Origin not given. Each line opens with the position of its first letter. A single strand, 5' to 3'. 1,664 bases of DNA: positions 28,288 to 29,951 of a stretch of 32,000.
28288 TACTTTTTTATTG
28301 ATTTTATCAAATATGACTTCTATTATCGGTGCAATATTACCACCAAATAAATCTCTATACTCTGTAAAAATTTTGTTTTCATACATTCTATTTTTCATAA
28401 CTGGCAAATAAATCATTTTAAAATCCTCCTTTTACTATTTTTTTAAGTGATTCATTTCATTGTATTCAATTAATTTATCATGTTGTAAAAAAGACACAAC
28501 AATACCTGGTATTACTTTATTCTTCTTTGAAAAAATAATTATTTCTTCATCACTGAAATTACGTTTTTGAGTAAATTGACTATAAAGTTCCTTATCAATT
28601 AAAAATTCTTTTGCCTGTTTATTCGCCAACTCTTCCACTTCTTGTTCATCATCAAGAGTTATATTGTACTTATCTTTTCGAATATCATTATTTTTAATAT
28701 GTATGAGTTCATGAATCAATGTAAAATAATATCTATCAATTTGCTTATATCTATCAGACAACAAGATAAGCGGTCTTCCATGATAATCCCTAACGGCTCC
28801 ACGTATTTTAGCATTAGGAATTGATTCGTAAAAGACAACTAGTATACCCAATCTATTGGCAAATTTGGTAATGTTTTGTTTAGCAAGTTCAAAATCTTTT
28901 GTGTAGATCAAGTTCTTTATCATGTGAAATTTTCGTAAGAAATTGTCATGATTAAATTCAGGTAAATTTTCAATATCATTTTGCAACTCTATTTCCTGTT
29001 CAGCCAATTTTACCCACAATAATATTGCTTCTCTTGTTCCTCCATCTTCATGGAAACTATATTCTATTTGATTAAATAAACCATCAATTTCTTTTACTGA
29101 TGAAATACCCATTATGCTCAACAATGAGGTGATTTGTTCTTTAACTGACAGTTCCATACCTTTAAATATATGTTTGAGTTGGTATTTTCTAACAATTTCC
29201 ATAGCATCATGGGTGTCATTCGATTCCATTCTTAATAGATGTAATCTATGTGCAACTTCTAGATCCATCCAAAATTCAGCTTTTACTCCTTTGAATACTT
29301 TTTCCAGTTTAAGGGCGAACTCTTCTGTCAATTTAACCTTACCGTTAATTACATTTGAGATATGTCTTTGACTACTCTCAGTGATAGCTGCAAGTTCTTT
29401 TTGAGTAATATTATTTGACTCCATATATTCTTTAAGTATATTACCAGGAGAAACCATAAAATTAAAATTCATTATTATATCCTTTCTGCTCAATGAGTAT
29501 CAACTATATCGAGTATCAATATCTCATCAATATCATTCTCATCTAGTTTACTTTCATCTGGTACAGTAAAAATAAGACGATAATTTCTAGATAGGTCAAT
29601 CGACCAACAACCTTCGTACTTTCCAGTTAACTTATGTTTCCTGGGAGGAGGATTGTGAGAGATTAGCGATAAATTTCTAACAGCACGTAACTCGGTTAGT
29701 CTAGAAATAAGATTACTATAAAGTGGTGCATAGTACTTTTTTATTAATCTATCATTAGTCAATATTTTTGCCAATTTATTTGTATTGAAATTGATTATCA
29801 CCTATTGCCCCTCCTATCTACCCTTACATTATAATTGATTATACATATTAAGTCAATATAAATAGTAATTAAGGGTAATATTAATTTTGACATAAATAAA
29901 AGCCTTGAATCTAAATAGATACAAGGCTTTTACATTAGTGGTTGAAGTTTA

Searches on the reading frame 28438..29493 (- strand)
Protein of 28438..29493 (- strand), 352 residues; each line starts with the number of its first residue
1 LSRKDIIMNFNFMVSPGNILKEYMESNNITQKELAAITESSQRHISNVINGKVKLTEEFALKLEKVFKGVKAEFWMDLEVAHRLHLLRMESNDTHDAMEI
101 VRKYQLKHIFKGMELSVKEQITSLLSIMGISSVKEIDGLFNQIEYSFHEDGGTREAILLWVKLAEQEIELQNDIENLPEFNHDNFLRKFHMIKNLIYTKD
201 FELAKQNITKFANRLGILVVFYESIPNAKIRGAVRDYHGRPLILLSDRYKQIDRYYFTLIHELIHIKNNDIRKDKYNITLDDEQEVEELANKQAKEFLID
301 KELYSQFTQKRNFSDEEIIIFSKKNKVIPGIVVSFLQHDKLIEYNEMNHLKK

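Call 3: search_protein_families(library=ncbifam, proteins=[window:28438-29493:-], max_evalue=0.01)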
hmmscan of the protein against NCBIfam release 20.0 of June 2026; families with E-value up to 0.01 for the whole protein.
window:28438-29493:- (352 aa): 4 families
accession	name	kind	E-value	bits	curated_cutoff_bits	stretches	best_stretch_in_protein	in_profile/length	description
TIGR02607.1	antidote_HigA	equivalog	4.4e-13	48.9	47.7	1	14-83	5-74/81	HigA family addiction module antitoxin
NF003162.0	PRK04140.1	equivalog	0.0028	16.7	263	1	17-134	128-223/317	transcriptional regulator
TIGR00270.2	TIGR00270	equivalog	0.0068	16.2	110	0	18-68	78-128/159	multiprotein bridging factor aMBF1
TIGR01911.1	HesB_rel_seleno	subfamily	0.0084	16.7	66.35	0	264-318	30-84/92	HesB-like protein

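Call 4: search_protein_families(library=pfam, proteins=[window:28438-29493:-], max_evalue=0.01)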
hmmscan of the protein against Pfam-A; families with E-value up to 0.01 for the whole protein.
window:28438-29493:- (352 aa): 4 families
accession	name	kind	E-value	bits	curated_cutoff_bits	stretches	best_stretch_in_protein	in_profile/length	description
PF01381.28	HTH_3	-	3.8e-10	40.1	23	1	20-71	1-51/55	Helix-turn-helix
PF06114.19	Peptidase_M78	-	1.2e-08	35.2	22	1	214-313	3-101/123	IrrE N-terminal-like domain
PF04814.19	HNF-1_N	-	0.0037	18.1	29.7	0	20-50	126-156/175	Hepatocyte nuclear factor 1 (HNF-1), N terminus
PF17762.8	HTH_ParB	-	0.0099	16.5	22.6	0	20-49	12-41/102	ParB HTH domain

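Call 5: search_protein_families(library=padloc, proteins=[window:28438-29493:-], max_evalue=0.01)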
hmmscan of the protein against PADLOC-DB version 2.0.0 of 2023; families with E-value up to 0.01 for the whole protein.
window:28438-29493:- (352 aa): 10 families
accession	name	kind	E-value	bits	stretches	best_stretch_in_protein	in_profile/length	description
PDLC03982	PD-Lambda-2_B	-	1.2e-26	91.9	1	16-346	60-382/402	-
PDLC03954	RmrA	-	1e-09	35.8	1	206-302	160-255/380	-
PDLC03947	RmrA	-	4e-08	30.5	1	206-306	160-259/383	-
PDLC03948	RmrA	-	3.1e-07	27.6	1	210-302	162-254/397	-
PDLC03951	RmrA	-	3.1e-06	24.4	1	213-309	162-257/400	-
PDLC03944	RmrA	-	4.6e-05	20.6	1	240-348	184-292/384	-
PDLC03952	RmrA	-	0.00085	16.3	1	207-305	173-270/395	-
PDLC03956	RmrA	-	0.0015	15.7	1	207-310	157-259/399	-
PDLC04141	capP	-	0.0031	15.1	1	201-318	18-132/242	capP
PDLC03953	RmrA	-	0.0053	14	0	251-302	204-247/373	-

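Call 36: search_dna_similar(query=window:28438-29493:-, collection=plasmids, mode=protein, max_evalue=0.00001, max_rows=30)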
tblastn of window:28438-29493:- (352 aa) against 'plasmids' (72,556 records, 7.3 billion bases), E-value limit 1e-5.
Records with a match: 84; places in all: 85; records where one place covers at least 80% of the query: 33.
Best place of each record, by identity: <60% 84.
By first word of the organism name: Escherichia 13; Citrobacter 7; Piscirickettsia 4; Hymenobacter 3; Salmonella 3; Klebsiella 3; Pseudomonas 3; Acaryochloris 2; Tenacibaculum 2; Rhizobium 2; and 38 more.
By predicted mobility (MOB-suite, as given by PLSDB): conjugative 44; non-mobilizable 27; mobilizable 13.
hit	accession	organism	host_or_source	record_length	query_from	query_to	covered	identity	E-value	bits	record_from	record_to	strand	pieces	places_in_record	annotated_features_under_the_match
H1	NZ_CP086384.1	Deinococcus radiophilus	Harpadon nehereus,cell culture,2 Mrad ...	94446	11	351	97%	28.2%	1e-27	121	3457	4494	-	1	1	HigA family addiction module antitoxin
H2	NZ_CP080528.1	Mesorhizobium sp. AR07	Oxytropis sp.,Cell culture,root nodule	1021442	11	352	97%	27.9%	3e-28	123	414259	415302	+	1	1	record has no annotation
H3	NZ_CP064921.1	Acaryochloris marina S15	cell culture,surface of Pikea pinnata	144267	15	350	95%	28.2%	4e-22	105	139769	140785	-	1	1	HigA family addiction module antitoxin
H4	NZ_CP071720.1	Acaryochloris sp. 'Moss Beach'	culture,intertidal zone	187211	15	350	95%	28.2%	6e-22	104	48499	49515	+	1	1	HigA family addiction module antitoxin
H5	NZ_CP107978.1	Streptomyces coelicoflavus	-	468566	13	351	96%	27.7%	8e-30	127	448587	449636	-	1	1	ImmA/IrrE family metallo-endopeptidase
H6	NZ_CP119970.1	Gloeocapsopsis dulcis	Dried cell culture,Desert, underside of ...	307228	11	351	97%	27.1%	2e-22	105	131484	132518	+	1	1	HigA family addiction module antitoxin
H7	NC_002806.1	Microscilla sp. PRE1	-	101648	16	352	96%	27.2%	1e-29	127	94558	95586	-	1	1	ImmA/IrrE family metallo-endopeptidase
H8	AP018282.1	Chondrocystis sp. NIES-4102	-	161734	14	347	95%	27.2%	4e-20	99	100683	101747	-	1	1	XRE family plasmid maintenance system antidote protein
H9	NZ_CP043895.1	Leptospira interrogans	Homo sapiens,cell culture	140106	11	352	97%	25.9%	4e-18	93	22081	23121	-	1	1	ImmA/IrrE family metallo-endopeptidase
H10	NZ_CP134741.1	Pantoea agglomerans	cell culture,Water from creek adjacent ...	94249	9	351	97%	25.8%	5e-14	81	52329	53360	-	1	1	ImmA/IrrE family metallo-endopeptidase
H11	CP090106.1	Sinorhizobium meliloti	Medicago,Cell culture,Plant nodule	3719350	11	351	97%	25.8%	2e-27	120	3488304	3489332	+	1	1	HigA family addiction module antitoxin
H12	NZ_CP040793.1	Clavibacter californiensis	Tomato,Cell culture,Seeds from tomato ...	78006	9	338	94%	25.9%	5e-24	110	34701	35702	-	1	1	HigA family addiction module antitoxin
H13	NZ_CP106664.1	Brucella intermedia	Sempervivum tectorum (houseplant),Pure ...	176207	11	352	97%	24.2%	2e-18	94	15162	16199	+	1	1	ImmA/IrrE family metallo-endopeptidase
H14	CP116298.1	Tenacibaculum finnmarkense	Atlantic salmon (Salmo salar ...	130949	16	330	89%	25.9%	2e-12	76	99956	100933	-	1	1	HigA family addiction module antitoxin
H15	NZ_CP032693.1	Rhizobium sp. CCGE532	Phaseolus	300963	2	351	99%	22.6%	8e-14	80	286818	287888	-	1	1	ImmA/IrrE family metallo-endopeptidase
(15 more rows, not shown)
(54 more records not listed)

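Call 37: get_annotated_region(hit=H1, flank=3500)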
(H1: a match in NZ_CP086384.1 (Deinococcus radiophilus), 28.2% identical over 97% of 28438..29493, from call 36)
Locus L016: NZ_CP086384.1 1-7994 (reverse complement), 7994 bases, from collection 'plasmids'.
description: Deinococcus radiophilus strain ATCC 27603 plasmid pRadio3, complete sequence
organism: Deinococcus radiophilus (NCBI taxid 32062)
taxonomy: Bacteria; Deinococcota; Deinococci; Deinococcales; Deinococcaceae; Deinococcus; Deinococcus radiophilus
host: -; source: Harpadon nehereus,cell culture,2 Mrad irradiated Bombay duck; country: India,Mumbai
typing (MOB-suite, as given by PLSDB): non-mobilizable
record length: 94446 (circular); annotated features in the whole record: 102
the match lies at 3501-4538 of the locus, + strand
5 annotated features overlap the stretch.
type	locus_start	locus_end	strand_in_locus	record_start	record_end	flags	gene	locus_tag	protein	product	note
CDS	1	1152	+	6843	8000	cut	-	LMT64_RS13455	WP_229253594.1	restriction endonuclease subunit S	GO:0006304 - DNA modification [Evidence IEA]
CDS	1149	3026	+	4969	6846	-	-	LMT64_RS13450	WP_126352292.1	DUF262 domain-containing protein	-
CDS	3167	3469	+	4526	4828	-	-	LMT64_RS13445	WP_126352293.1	type II toxin-antitoxin system RelE/ParE family toxin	-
CDS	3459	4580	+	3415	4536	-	-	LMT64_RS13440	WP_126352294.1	HigA family addiction module antitoxin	-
CDS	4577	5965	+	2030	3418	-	-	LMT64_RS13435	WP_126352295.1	Fic family protein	-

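Call 38: get_annotated_region(hit=H7, flank=3500)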
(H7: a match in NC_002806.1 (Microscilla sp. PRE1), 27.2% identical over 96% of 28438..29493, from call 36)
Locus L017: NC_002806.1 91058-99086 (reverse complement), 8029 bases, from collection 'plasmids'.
description: Microscilla sp. PRE1 plasmid pSD15, complete sequence
organism: Microscilla sp. PRE1 (NCBI taxid 155537)
taxonomy: Bacteria; Bacteroidota; Cytophagia; Cytophagales; Microscillaceae; Microscilla; Microscilla sp. PRE1
host: -; source: -; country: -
typing (MOB-suite, as given by PLSDB): mobilizable; replicon rep_cluster_217; relaxase MOBP
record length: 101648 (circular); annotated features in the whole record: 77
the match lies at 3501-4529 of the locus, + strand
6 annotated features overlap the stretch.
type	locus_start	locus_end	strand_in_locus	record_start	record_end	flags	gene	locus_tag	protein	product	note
CDS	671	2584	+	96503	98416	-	-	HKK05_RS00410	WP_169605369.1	P-loop NTPase fold protein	-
CDS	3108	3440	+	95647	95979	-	-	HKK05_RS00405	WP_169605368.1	type II toxin-antitoxin system RelE/ParE family toxin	-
CDS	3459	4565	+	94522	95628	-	-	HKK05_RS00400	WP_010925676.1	ImmA/IrrE family metallo-endopeptidase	-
CDS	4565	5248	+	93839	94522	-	-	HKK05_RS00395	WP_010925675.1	restriction endonuclease subunit S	GO:0006304 - DNA modification [Evidence IEA]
CDS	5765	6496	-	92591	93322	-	istB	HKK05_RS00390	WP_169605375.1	IS21-like element helper ATPase IstB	-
CDS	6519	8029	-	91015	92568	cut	istA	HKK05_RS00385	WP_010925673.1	IS21 family transposase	-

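Call 39: get_annotated_region(hit=H9, flank=3500)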
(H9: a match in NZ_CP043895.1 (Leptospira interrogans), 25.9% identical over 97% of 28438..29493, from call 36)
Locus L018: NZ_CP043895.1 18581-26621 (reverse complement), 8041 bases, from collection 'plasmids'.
description: Leptospira interrogans serovar Bataviae strain 1489 plasmid p1, complete sequence
organism: Leptospira interrogans (NCBI taxid 312175)
taxonomy: Bacteria; Spirochaetota; Spirochaetia; Leptospirales; Leptospiraceae; Leptospira; Leptospira interrogans
host: -; source: Homo sapiens,cell culture; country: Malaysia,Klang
typing (MOB-suite, as given by PLSDB): non-mobilizable; replicon rep_cluster_216
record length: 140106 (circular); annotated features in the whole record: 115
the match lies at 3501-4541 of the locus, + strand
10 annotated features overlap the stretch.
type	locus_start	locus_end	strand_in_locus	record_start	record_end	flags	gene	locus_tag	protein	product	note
CDS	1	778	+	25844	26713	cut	-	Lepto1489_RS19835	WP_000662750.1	hypothetical protein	-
CDS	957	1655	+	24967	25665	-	-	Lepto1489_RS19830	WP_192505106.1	hypothetical protein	-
CDS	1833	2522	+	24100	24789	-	-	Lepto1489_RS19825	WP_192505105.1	hypothetical protein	-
CDS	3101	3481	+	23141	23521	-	-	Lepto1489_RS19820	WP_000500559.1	hypothetical protein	-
CDS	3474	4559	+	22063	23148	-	-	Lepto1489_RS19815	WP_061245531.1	ImmA/IrrE family metallo-endopeptidase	-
CDS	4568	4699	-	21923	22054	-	-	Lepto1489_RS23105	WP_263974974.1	hypothetical protein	-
CDS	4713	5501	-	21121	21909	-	-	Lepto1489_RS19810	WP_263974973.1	hypothetical protein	-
CDS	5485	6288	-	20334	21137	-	-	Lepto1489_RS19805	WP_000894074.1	hypothetical protein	-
CDS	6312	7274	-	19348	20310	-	-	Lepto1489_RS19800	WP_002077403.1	thymidylate synthase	GO:0006231 - dTMP biosynthetic process [Evidence IEA]; GO:0032259 - methylation [Evidence IEA]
CDS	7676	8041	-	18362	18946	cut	-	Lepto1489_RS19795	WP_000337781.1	hypothetical protein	-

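Call 40: get_annotated_region(hit=H10, flank=3500)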
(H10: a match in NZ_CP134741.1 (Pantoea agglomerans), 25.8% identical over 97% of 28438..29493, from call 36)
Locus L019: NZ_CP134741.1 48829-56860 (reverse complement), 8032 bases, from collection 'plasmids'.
description: Pantoea agglomerans strain FC61912-B plasmid pFC61912-B_D, complete sequence
organism: Pantoea agglomerans (NCBI taxid 549)
taxonomy: Bacteria; Pseudomonadota; Gammaproteobacteria; Enterobacterales; Erwiniaceae; Pantoea; Pantoea agglomerans
host: -; source: cell culture,Water from creek adjacent to crop field; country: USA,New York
typing (MOB-suite, as given by PLSDB): non-mobilizable
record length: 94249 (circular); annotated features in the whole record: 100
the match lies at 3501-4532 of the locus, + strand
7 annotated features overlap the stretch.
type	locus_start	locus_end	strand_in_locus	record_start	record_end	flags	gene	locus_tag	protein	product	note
CDS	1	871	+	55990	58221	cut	-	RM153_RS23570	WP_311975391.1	hypothetical protein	-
CDS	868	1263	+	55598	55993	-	-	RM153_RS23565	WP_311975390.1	ddrA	-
CDS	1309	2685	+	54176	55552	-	-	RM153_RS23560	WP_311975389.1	hypothetical protein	-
CDS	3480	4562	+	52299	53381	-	-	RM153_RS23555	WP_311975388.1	ImmA/IrrE family metallo-endopeptidase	-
CDS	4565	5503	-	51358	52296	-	-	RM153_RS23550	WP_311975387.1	hypothetical protein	-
CDS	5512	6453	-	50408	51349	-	-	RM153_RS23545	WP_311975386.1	thymidylate synthase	GO:0006231 - dTMP biosynthetic process [Evidence IEA]; GO:0032259 - methylation [Evidence IEA]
CDS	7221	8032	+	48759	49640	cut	-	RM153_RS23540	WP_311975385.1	restriction endonuclease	-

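Call 86: search_dna_similar(query=window:28438-29493:-, collection=plasmids, mode=protein, max_evalue=0.00001, max_rows=60, rows=spread)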
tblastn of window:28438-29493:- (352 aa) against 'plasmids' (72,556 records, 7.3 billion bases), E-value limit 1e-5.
Records with a match: 84; places in all: 85; records where one place covers at least 80% of the query: 33.
Best place of each record, by identity: <60% 84.
By first word of the organism name: Escherichia 13; Citrobacter 7; Piscirickettsia 4; Hymenobacter 3; Salmonella 3; Klebsiella 3; Pseudomonas 3; Acaryochloris 2; Tenacibaculum 2; Rhizobium 2; and 38 more.
By predicted mobility (MOB-suite, as given by PLSDB): conjugative 44; non-mobilizable 27; mobilizable 13.
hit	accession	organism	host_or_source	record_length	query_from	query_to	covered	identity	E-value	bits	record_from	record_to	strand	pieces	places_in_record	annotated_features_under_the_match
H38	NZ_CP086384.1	Deinococcus radiophilus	Harpadon nehereus,cell culture,2 Mrad ...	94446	11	351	97%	28.2%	1e-27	121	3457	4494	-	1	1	HigA family addiction module antitoxin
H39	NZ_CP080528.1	Mesorhizobium sp. AR07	Oxytropis sp.,Cell culture,root nodule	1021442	11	352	97%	27.9%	3e-28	123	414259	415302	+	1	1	record has no annotation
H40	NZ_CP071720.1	Acaryochloris sp. 'Moss Beach'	culture,intertidal zone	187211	15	350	95%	28.2%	6e-22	104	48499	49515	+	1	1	HigA family addiction module antitoxin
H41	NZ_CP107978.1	Streptomyces coelicoflavus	-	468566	13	351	96%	27.7%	8e-30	127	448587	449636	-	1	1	ImmA/IrrE family metallo-endopeptidase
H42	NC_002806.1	Microscilla sp. PRE1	-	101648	16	352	96%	27.2%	1e-29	127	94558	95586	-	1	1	ImmA/IrrE family metallo-endopeptidase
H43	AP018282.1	Chondrocystis sp. NIES-4102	-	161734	14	347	95%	27.2%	4e-20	99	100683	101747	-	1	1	XRE family plasmid maintenance system antidote protein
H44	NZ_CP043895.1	Leptospira interrogans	Homo sapiens,cell culture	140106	11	352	97%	25.9%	4e-18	93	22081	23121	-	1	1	ImmA/IrrE family metallo-endopeptidase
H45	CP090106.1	Sinorhizobium meliloti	Medicago,Cell culture,Plant nodule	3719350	11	351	97%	25.8%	2e-27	120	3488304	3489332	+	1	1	HigA family addiction module antitoxin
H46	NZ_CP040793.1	Clavibacter californiensis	Tomato,Cell culture,Seeds from tomato ...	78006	9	338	94%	25.9%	5e-24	110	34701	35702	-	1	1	HigA family addiction module antitoxin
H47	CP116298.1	Tenacibaculum finnmarkense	Atlantic salmon (Salmo salar ...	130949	16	330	89%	25.9%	2e-12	76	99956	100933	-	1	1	HigA family addiction module antitoxin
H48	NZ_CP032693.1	Rhizobium sp. CCGE532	Phaseolus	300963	2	351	99%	22.6%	8e-14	80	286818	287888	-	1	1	ImmA/IrrE family metallo-endopeptidase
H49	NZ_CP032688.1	Rhizobium sp. CCGE531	Phaseolus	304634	2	351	99%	22.6%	8e-14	80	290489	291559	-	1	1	ImmA/IrrE family metallo-endopeptidase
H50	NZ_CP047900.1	Pseudarthrobacter psychrotolerans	Single cell,Antarctic soil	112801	10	308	85%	26.3%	1e-24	112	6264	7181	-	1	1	ImmA/IrrE family metallo-endopeptidase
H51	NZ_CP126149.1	Sagittula sp. MA-2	Cell culture,Coastal seawater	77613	16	352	96%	23.4%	1e-17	92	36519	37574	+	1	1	HigA family addiction module antitoxin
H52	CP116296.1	Tenacibaculum finnmarkense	Atlantic salmon (Salmo salar ...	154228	16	339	92%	24.1%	7e-14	81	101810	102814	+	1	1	HigA family addiction module antitoxin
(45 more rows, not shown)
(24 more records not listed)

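Call 88: search_dna_similar(query=window:28438-29493:-, collection=phages, mode=protein, max_evalue=0.00001, max_rows=25)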
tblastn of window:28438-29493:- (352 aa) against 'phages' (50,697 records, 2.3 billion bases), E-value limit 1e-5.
Records with a match: 8; places in all: 8; records where one place covers at least 80% of the query: 3.
Best place of each record, by identity: <60% 8.
By first word of the organism name: phage 2; Rhodococcus 2; Erwinia 2; Achromobacter 1; Cylindrospermopsis 1.
By host as written in the record: - 3; Rhodococcus equi 2; Erwinia billingiae 2; Achromobacter sp. 1.
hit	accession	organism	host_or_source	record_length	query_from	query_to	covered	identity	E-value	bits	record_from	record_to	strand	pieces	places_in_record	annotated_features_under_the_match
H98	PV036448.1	phage NatCom_34192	human feces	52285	14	351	96%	28.3%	1e-26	116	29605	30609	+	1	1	transcriptional regulator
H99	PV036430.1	phage NatCom_20922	human feces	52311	6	351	98%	27.6%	2e-26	116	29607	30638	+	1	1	transcriptional regulator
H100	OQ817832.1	Achromobacter phage CF418P1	Achromobacter sp.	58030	15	337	92%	26.5%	2e-17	90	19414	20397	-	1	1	antitoxin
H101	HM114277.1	Rhodococcus phage E3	Rhodococcus equi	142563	13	100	25%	33.7%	2e-6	56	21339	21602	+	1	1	gp50: putative DNA-binding helix-turn-helix protein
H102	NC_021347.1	Rhodococcus phage E3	Rhodococcus equi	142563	13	100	25%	33.7%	2e-6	56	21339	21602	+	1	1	gp50: plasmid antitoxin with HTH domain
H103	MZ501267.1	Erwinia phage AH04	Erwinia billingiae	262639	15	82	19%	40.6%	3e-6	55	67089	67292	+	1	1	81: DNA binding protein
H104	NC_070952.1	Erwinia phage AH04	Erwinia billingiae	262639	15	82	19%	40.6%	3e-6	55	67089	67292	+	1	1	81: plasmid antitoxin with HTH domain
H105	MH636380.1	Cylindrospermopsis raciborskii virus RM-2018a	Reeuwijkse Plassen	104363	11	90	23%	33.8%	2e-6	56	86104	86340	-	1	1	Lambda-like Cro/C1-type repressor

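Call 90: get_annotated_region(hit=H98, flank=3500)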
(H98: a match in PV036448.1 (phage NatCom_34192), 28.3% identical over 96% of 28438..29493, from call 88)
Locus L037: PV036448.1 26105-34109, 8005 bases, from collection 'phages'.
description: Phage NatCom_34192, complete genome.
organism: phage NatCom_34192 (NCBI taxid 3403548)
taxonomy: Viruses; Duplodnaviria; Heunggongvirae; Uroviricota; Caudoviricetes; Ca. Heliusvirales
host: -; source: human feces; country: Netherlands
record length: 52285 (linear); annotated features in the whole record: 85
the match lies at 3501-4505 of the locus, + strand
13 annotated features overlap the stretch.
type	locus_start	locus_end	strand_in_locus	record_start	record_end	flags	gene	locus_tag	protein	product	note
CDS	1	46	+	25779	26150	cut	-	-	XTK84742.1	hypothetical protein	-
CDS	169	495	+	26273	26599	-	-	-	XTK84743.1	hypothetical protein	-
CDS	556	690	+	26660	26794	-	-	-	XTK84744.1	hypothetical protein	-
CDS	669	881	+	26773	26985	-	-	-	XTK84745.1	hypothetical protein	-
CDS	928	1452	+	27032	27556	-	-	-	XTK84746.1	terminase small subunit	-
CDS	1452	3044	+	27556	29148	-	-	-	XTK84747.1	terminase large subunit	-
CDS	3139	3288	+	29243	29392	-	-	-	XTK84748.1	hypothetical protein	-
CDS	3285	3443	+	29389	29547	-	-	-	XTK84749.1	hypothetical protein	-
CDS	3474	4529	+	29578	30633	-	-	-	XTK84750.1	transcriptional regulator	-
CDS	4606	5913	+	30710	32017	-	-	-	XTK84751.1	portal protein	-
CDS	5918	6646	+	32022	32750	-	-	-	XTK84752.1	head maturation protease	-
CDS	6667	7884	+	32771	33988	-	-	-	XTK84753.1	hypothetical protein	-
CDS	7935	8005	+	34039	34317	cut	-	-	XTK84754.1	hypothetical protein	-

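Call 112: search_protein_families(library=phrogs, proteins=[window:28438-29493:-], max_evalue=0.001)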
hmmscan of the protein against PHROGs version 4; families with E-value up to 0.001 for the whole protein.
window:28438-29493:- (352 aa): 10 families
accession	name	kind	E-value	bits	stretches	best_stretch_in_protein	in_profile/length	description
phrog_2439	-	transcription regulation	4e-28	99.3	1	14-351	6-292/367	transcriptional regulator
phrog_1381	-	moron, auxiliary metabolic gene and host takeover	7e-15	56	1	13-100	10-97/264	plasmid antitoxin with HTH domain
phrog_3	-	transcription regulation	1.5e-09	39.1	1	10-171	83-241/430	transcriptional repressor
phrog_18577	-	unknown function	1.2e-07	32.3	1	191-298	121-231/332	-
phrog_1124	-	transcription regulation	5.4e-06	27.1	1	13-82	6-70/177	transcriptional regulator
phrog_1373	-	transcription regulation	1.7e-05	25.9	1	20-63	68-111/166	transcriptional regulator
phrog_8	-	transcription regulation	4.3e-05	24.1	1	11-161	157-276/346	transcriptional regulator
phrog_2967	-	transcription regulation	5.9e-05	23.7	1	13-103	8-89/225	transcriptional regulator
phrog_1914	-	unknown function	0.00012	22.9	1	207-318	46-159/222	-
phrog_925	-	DNA, RNA and nucleotide metabolism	0.00094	19.9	0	20-54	9-43/67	HTH DNA binding protein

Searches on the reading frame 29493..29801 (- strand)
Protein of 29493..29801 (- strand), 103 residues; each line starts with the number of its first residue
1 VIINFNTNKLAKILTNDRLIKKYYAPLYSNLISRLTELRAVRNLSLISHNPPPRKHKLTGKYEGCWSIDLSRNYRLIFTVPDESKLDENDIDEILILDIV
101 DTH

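Call 3: search_protein_families(library=ncbifam, proteins=[window:29493-29801:-], max_evalue=0.01)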
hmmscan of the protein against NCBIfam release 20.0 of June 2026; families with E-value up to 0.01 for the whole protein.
window:29493-29801:- (103 aa): 2 families
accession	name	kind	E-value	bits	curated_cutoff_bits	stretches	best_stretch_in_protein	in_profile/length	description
TIGR02385.1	RelE_StbE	subfamily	3.4e-05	24.3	27.9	1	48-83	41-73/88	type II toxin-antitoxin system mRNA interferase toxin, RelE/StbE family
TIGR02116.1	toxin_Txe_YoeB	equivalog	0.0047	17.1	51.8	1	52-84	38-70/80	Txe/YoeB family addiction module toxin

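Call 4: search_protein_families(library=pfam, proteins=[window:29493-29801:-], max_evalue=0.01)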
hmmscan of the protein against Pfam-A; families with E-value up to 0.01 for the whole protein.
window:29493-29801:- (103 aa): 1 family
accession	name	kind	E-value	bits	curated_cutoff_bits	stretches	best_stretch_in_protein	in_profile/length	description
PF05015.19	HigB-like_toxin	-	5e-06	27.3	27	1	5-83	3-81/91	RelE-like toxin of type II toxin-antitoxin system HigB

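Call 5: search_protein_families(library=padloc, proteins=[window:29493-29801:-], max_evalue=0.01)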
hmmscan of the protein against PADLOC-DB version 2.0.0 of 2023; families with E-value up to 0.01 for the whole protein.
window:29493-29801:- (103 aa): 0 families

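Call 7: search_protein_families(library=padloc, proteins=[window:29493-29801:-], max_evalue=10)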
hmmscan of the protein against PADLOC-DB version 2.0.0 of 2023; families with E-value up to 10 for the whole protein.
window:29493-29801:- (103 aa): 0 families

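Call 112: search_protein_families(library=phrogs, proteins=[window:29493-29801:-], max_evalue=0.001)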
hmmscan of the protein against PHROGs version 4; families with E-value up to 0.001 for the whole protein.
window:29493-29801:- (103 aa): 1 family
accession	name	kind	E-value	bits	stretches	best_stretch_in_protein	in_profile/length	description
phrog_3066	-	moron, auxiliary metabolic gene and host takeover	2.5e-09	38.2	1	1-86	1-84/94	toxin of TA system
